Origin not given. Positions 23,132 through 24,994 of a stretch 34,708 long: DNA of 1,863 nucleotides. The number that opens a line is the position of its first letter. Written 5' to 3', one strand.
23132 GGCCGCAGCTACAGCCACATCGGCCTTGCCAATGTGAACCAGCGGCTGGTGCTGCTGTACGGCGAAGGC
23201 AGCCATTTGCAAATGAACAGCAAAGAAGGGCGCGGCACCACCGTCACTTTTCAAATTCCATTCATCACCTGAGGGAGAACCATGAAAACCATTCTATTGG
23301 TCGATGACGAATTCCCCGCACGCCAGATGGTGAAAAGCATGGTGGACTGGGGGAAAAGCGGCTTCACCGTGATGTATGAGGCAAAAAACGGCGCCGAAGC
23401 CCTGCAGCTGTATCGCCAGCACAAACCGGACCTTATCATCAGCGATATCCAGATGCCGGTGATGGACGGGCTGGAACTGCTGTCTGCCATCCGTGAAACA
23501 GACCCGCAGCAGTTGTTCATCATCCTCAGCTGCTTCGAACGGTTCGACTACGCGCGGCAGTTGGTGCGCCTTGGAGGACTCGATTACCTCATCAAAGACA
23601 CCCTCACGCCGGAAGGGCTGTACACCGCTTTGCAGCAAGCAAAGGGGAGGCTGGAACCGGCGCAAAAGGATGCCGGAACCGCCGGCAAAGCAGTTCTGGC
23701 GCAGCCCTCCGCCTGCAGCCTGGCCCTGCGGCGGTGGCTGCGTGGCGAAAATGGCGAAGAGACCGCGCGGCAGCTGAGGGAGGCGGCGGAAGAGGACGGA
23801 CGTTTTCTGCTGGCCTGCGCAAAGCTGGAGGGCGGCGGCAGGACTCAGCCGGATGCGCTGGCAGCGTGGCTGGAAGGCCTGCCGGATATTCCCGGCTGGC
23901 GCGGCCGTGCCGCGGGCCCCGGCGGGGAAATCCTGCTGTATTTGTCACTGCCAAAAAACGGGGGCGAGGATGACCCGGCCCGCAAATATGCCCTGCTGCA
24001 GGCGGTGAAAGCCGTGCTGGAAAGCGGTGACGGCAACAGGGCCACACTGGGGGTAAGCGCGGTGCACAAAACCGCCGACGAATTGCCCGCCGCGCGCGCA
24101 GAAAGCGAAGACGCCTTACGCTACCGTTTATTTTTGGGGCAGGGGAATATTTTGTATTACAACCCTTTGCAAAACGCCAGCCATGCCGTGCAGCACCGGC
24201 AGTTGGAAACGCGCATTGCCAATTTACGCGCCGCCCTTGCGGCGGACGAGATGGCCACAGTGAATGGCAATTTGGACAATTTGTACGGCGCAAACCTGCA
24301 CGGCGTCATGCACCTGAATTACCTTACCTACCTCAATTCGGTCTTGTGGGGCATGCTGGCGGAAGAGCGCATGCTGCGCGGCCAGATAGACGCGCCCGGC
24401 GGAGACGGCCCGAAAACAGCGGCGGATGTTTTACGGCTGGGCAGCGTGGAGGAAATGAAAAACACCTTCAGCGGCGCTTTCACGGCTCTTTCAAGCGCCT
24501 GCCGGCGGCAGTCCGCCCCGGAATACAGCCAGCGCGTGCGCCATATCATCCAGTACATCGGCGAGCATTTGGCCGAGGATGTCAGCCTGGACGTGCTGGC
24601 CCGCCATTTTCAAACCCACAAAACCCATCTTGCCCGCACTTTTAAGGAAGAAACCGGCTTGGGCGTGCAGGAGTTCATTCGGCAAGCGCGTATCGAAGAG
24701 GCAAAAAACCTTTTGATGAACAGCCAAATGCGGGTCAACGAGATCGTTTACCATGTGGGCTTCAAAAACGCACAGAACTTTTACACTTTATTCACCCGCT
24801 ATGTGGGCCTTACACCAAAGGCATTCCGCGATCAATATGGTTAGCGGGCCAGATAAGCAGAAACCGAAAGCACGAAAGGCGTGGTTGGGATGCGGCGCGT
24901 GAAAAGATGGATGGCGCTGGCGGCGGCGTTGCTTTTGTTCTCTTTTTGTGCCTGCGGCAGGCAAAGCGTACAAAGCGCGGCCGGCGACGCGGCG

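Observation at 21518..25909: YesM/YesN-type two-component system followed by a BMP-family lipoprotein: a candidate three-component (binding-protein-assisted) sensing system with a non-canonical partner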

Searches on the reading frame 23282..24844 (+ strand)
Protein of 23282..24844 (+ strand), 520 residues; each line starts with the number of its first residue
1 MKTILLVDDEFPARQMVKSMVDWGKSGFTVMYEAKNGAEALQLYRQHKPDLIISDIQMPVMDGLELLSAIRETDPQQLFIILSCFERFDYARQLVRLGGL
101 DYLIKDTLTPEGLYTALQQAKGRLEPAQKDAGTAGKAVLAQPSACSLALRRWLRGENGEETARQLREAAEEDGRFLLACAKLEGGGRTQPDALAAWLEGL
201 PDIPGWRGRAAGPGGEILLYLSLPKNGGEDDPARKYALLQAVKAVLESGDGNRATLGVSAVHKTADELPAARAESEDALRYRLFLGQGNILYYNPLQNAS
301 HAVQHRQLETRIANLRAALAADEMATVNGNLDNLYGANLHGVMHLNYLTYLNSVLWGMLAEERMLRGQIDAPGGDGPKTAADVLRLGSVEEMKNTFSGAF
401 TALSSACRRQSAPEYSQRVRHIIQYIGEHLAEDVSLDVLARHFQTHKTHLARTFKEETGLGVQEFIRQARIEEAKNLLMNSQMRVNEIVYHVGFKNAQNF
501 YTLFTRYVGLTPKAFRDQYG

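Call 3: search_protein_families(library=pfam, proteins=[window:23282-24844:+])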
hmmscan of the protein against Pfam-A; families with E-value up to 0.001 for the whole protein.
window:23282-24844:+ (520 aa): 4 families
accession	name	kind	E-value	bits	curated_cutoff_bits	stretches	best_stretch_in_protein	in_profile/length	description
PF00072.30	Response_reg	-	1.1e-22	80.7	30.2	1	4-114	1-107/111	Response regulator receiver domain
PF12833.13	HTH_18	-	7.9e-22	77.8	33.6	1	439-517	1-79/80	Helix-turn-helix domain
PF00165.29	HTH_AraC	-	2e-15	56.9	26.6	2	481-516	7-41/42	Bacterial regulatory helix-turn-helix proteins, AraC family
PF17853.6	GGDEF_2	-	9.3e-05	23.1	24.5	1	172-281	20-116/116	GGDEF-like domain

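Call 10: search_protein_families(library=ncbifam, proteins=[window:23282-24844:+], max_evalue=0.001)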
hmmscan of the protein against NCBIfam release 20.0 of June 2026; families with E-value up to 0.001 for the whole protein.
window:23282-24844:+ (520 aa): 115 families (the best 25 are shown)
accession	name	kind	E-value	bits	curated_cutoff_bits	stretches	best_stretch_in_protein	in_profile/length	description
TIGR04094.1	adjacent_YSIRK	equivalog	2.7e-23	82.6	200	1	410-516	278-383/383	YSIRK-targeted surface antigen transcriptional regulator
NF007935.0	PRK10651.1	equivalog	5.3e-19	68.3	250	1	2-121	7-124/216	two-component system response regulator NarL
NF007860.0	PRK10572.1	equivalog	5.3e-19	68.2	208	1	409-518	175-284/292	arabinose operon transcriptional regulator AraC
NF047455.1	TF_Staph_AryK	equivalog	1.1e-18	66.9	850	1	414-519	154-259/759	transcriptional regulator AryK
NF010028.0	PRK13503.1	equivalog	2.5e-18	66.5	288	1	391-518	145-272/278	HTH-type transcriptional activator RhaS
NF007969.0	PRK10693.1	equivalog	4.3e-18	65.4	329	1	2-106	8-109/337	two-component system response regulator RssB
NF008469.0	PRK11361.1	equivalog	8.2e-18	64.3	714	1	2-106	5-106/461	acetoacetate metabolism transcriptional regulator AtoC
NF045505.1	RR_RssB_Pseudo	equivalog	3.6e-17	62.5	700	1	3-106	7-107/394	two-component system response regulator RssB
NF047788.1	TransRegPocR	equivalog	3.7e-16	59.3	500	1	407-518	179-290/296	transcriptional regulator PocR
NF001965.0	PRK00742.1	subfamily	1.3e-15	57.5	293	1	4-124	6-123/357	chemotaxis-specific protein-glutamate methyltransferase CheB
NF006902.0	PRK09393.1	equivalog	1.3e-15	57.4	425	1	414-519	217-322/327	transcriptional regulator FtrA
NF041367.1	CheY_Halo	equivalog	2e-15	57.2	200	1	4-107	1-101/114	chemotaxis protein CheY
NF008677.0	PRK11697.1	equivalog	4.3e-15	55.7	246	1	2-129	2-124/238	two-component system response regulator BtsR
NF009206.0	PRK12555.1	subfamily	2.6e-14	52.9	342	1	4-109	3-108/340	chemotaxis-specific protein-glutamate methyltransferase CheB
NF010026.0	PRK13501.1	equivalog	1.1e-13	51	363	1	422-519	181-278/290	HTH-type transcriptional activator RhaR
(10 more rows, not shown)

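Call 31: list_cluster_members(proteins=[P0001, window:23282-24844:+, window:20251-21336:-, window:15507-16568:-, window:16648-18162:-])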
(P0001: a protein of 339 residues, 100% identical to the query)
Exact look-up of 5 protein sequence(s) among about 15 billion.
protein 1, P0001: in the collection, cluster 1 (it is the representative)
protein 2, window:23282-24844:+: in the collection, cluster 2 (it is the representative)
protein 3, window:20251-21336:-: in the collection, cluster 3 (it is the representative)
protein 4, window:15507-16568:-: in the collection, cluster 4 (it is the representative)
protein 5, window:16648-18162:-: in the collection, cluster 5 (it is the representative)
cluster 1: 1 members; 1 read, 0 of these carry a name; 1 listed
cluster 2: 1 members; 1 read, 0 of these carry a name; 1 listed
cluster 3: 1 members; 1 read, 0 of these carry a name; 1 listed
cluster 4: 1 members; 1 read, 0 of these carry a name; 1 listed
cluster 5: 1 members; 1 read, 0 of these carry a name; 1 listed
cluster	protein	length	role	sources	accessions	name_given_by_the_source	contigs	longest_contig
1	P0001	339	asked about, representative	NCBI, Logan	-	-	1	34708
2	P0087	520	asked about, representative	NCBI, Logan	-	-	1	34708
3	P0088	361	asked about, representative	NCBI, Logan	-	-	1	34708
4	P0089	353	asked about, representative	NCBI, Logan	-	-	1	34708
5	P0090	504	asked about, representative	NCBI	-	-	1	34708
